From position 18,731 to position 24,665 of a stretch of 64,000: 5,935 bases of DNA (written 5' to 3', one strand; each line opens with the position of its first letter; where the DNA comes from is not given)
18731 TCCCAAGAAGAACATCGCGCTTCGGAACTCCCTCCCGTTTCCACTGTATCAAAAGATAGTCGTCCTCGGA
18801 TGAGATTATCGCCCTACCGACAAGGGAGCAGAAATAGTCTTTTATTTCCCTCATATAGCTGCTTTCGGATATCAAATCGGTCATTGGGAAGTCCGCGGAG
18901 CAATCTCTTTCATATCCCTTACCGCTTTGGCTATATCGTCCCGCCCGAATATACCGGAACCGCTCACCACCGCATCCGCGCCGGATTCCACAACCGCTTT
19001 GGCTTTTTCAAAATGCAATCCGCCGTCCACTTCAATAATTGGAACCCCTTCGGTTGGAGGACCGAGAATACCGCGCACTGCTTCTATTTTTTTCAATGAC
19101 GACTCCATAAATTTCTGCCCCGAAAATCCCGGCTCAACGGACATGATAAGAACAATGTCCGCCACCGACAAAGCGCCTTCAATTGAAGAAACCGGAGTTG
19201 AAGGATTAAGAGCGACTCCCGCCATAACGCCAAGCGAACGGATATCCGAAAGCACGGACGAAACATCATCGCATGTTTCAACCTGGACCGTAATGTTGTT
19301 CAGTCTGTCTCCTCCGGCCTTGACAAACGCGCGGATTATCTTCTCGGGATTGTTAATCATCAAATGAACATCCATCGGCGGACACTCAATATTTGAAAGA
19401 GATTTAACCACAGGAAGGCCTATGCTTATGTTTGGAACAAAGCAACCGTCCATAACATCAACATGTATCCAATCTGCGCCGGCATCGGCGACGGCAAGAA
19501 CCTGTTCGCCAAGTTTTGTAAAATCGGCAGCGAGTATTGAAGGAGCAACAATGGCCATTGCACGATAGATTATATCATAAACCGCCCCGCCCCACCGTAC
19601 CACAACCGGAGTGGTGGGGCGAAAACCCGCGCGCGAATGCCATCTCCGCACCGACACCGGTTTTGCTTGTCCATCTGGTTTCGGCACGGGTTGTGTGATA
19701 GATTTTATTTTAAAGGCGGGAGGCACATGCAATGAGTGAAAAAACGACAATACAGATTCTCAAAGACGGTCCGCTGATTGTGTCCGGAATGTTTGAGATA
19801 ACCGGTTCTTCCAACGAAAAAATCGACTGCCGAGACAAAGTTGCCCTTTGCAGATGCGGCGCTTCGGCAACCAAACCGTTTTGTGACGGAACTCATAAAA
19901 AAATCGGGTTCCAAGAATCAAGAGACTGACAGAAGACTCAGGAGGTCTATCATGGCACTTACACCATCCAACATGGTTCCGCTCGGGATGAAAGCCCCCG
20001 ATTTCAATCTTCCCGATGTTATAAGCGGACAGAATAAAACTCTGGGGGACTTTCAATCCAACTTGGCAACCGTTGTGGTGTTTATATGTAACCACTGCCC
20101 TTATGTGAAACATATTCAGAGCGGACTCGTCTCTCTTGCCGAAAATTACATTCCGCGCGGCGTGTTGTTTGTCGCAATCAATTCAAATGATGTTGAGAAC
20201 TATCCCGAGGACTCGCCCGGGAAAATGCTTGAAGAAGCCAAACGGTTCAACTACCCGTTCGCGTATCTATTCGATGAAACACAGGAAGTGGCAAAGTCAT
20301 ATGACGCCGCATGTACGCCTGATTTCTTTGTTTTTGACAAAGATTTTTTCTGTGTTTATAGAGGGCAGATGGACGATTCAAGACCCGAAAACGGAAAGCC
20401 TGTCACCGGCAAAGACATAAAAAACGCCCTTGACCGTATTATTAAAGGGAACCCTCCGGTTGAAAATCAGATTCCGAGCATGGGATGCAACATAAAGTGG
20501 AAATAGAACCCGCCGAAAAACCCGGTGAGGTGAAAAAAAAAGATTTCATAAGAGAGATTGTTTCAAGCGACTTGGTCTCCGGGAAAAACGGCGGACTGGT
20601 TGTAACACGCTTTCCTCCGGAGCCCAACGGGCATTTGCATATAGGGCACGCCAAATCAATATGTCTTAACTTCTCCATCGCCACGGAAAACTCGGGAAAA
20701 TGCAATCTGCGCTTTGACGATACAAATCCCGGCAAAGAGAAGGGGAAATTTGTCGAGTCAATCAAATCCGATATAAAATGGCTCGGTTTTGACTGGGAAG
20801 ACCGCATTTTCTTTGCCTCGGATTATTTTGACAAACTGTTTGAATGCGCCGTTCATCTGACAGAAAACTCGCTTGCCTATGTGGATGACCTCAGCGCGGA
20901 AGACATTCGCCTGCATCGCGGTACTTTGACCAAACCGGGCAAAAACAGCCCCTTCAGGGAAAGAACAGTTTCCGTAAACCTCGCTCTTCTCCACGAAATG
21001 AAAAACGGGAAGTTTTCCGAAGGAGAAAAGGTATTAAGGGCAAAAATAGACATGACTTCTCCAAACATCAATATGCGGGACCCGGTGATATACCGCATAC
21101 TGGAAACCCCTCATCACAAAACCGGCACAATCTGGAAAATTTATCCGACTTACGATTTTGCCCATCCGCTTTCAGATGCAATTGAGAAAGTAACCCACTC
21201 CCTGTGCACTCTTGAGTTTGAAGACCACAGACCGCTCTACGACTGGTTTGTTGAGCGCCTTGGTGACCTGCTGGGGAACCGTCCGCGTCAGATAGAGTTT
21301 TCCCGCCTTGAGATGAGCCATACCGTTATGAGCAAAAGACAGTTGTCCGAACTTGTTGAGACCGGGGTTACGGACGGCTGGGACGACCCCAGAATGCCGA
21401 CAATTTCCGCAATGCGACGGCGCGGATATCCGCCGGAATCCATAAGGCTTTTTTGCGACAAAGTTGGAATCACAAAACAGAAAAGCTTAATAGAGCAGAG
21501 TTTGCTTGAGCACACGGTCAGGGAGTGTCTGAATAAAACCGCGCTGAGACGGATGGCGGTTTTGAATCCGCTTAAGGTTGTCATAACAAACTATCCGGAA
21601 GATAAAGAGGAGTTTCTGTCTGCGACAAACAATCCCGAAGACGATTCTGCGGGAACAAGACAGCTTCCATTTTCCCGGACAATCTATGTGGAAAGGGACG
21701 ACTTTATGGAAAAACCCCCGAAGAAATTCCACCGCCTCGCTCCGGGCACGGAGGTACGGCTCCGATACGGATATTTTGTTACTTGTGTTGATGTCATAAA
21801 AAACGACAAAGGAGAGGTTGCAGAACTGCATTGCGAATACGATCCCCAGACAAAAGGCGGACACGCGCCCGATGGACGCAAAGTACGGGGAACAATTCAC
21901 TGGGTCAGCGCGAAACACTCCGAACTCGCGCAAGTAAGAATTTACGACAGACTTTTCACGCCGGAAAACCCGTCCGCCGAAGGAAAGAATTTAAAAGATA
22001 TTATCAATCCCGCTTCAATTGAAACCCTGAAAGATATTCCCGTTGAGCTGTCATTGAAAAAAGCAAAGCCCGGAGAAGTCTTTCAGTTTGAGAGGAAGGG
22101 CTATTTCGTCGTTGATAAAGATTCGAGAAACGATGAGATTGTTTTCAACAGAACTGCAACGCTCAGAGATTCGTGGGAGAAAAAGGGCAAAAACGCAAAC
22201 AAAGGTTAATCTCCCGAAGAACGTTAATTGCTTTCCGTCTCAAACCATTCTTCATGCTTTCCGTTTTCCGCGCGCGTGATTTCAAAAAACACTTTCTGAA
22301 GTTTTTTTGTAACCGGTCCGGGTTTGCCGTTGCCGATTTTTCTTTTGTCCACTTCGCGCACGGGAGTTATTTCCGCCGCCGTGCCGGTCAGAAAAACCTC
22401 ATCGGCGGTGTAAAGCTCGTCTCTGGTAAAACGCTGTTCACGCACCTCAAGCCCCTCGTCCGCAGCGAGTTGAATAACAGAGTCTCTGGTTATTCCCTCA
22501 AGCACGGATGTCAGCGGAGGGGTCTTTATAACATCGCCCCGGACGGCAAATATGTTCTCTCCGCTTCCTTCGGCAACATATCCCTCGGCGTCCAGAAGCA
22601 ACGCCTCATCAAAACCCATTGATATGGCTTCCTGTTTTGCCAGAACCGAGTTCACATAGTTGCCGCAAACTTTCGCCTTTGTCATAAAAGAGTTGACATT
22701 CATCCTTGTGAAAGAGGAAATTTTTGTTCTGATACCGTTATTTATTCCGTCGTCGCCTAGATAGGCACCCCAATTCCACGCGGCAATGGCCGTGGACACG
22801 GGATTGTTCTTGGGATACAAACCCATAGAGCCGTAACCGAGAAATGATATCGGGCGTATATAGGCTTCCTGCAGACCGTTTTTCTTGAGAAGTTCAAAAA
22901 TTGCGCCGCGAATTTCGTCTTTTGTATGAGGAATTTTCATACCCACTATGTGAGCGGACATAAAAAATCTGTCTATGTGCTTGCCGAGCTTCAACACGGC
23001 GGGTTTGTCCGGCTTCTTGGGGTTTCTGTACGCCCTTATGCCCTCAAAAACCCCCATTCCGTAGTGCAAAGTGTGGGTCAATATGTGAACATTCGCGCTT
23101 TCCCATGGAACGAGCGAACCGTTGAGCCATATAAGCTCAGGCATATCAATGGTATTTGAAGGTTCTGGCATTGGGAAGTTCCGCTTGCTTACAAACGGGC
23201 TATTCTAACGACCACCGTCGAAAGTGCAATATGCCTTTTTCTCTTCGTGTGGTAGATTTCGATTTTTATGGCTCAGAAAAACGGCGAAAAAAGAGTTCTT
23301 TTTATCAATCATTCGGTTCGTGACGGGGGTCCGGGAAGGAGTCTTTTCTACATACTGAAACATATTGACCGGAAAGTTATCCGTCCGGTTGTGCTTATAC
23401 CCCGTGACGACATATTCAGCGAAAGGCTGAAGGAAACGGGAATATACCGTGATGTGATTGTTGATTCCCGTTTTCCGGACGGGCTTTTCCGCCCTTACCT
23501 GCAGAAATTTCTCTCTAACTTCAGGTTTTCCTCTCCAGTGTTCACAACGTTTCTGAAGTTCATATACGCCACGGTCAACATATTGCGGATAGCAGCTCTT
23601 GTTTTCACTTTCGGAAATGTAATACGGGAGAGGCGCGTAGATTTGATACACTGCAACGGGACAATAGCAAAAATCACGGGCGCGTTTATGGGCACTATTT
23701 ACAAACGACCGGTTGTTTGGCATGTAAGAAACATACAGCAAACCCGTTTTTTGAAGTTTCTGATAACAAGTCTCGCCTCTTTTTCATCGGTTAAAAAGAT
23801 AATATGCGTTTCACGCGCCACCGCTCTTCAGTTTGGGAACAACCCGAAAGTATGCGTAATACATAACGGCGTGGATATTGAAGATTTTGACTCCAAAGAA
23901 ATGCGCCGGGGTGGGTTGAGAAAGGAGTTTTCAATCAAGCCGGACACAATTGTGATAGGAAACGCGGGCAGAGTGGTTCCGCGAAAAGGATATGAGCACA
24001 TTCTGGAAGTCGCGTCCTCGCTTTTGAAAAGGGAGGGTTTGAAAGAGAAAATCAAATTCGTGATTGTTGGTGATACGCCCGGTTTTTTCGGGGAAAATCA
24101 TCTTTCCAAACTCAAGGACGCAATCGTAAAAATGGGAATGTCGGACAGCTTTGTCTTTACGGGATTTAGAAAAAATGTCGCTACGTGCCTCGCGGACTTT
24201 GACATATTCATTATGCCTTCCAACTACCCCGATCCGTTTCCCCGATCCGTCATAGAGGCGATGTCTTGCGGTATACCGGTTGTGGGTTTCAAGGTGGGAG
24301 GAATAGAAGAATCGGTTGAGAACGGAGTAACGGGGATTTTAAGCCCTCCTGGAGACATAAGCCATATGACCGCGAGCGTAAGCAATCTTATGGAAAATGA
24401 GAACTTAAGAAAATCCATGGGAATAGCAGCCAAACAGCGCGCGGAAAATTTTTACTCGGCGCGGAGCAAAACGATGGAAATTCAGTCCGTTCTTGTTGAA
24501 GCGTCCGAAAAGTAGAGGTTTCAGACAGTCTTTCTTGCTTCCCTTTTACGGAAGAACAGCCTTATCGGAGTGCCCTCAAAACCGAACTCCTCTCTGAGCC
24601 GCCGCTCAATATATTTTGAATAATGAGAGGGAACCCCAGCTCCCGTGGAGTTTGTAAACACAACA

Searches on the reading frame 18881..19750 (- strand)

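Call 69: search_protein_families(library=pfam, proteins=[window:18881-19750:-], max_evalue=0.0001)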
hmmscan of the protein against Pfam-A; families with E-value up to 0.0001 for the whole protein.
window:18881-19750:- (289 aa): 1 family
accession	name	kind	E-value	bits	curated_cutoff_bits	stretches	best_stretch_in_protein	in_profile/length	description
PF00834.25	Ribul_P_3_epim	-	1.2e-66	224.4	21.1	1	68-268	2-198/198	Ribulose-phosphate 3 epimerase family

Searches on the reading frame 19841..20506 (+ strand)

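Call 69: search_protein_families(library=pfam, proteins=[window:19841-20506:+], max_evalue=0.0001)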
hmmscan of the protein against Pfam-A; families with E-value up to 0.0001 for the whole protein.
window:19841-20506:+ (221 aa): 2 families
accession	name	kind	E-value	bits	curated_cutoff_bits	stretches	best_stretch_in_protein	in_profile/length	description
PF00578.27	AhpC-TSA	-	5.6e-16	59.1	26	1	49-168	2-118/124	AhpC/TSA family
PF08534.16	Redoxin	-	1.6e-14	54.4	26.6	1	49-181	3-138/148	Redoxin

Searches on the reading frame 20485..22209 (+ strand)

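Call 69: search_protein_families(library=pfam, proteins=[window:20485-22209:+], max_evalue=0.0001)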
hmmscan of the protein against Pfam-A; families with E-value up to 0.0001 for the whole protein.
window:20485-22209:+ (574 aa): 3 families
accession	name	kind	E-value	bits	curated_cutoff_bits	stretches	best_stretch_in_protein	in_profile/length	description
PF00749.27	tRNA-synt_1c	-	7.5e-100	334.3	23.4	1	39-350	2-313/314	tRNA synthetases class I (E and Q), catalytic domain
PF03950.23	tRNA-synt_1c_C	-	3.4e-29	101.4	23.9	1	353-453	1-91/91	tRNA synthetases class I (E and Q), anti-codon binding domain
PF20974.2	tRNA-synt_1c_C2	-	4.4e-21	75.8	23.9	1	470-544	1-69/69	tRNA synthetases class I (E and Q), anti-codon binding domain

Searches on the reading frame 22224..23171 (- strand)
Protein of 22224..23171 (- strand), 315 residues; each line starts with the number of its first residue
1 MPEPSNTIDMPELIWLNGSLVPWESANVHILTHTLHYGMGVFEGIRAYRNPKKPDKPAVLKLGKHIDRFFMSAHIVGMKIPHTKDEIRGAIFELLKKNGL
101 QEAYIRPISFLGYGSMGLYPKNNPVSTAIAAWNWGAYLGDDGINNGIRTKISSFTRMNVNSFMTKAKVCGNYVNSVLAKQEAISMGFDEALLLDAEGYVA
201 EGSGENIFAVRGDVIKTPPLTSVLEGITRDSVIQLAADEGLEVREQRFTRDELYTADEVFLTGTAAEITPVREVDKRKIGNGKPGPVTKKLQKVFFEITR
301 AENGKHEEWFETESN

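Call 70: search_protein_families(library=pfam, proteins=[window:22224-23171:-], max_evalue=0.0001)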
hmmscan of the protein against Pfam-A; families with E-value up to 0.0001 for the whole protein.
window:22224-23171:- (315 aa): 1 family
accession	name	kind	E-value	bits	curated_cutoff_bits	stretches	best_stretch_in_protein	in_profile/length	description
PF01063.24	Aminotran_4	-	1.8e-55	188.7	28.5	1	40-274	1-223/223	Amino-transferase class IV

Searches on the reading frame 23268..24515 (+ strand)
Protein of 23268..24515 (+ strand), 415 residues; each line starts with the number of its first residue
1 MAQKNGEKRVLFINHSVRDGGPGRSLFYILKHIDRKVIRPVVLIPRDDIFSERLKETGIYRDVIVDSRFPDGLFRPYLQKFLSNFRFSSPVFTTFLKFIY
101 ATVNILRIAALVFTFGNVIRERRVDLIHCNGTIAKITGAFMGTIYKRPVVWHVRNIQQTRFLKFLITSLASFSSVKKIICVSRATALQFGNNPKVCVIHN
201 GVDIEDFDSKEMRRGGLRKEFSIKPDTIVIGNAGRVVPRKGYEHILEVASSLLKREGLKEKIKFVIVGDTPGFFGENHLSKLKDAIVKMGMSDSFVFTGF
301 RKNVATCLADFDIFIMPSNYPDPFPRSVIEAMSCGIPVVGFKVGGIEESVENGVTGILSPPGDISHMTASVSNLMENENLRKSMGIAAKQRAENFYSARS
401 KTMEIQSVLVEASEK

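Call 70: search_protein_families(library=pfam, proteins=[window:23268-24515:+], max_evalue=0.0001)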
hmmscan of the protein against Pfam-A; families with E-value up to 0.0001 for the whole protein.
window:23268-24515:+ (415 aa): 4 families
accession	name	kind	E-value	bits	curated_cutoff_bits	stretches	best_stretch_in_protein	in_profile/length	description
PF00534.26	Glycos_transf_1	-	6.9e-37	127.1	26.4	1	218-391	6-172/172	Glycosyl transferases group 1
PF13692.12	Glyco_trans_1_4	-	4.8e-30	105.1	27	1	229-377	3-142/142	Glycosyl transferases group 1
PF13439.12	Glyco_transf_4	-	4.3e-11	43.6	28.5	1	98-205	47-169/170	Glycosyltransferase Family 4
PF20706.3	GT4-conflict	-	3.9e-06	26.5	26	1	192-409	171-372/385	Family 4 Glycosyltransferase in conflict systems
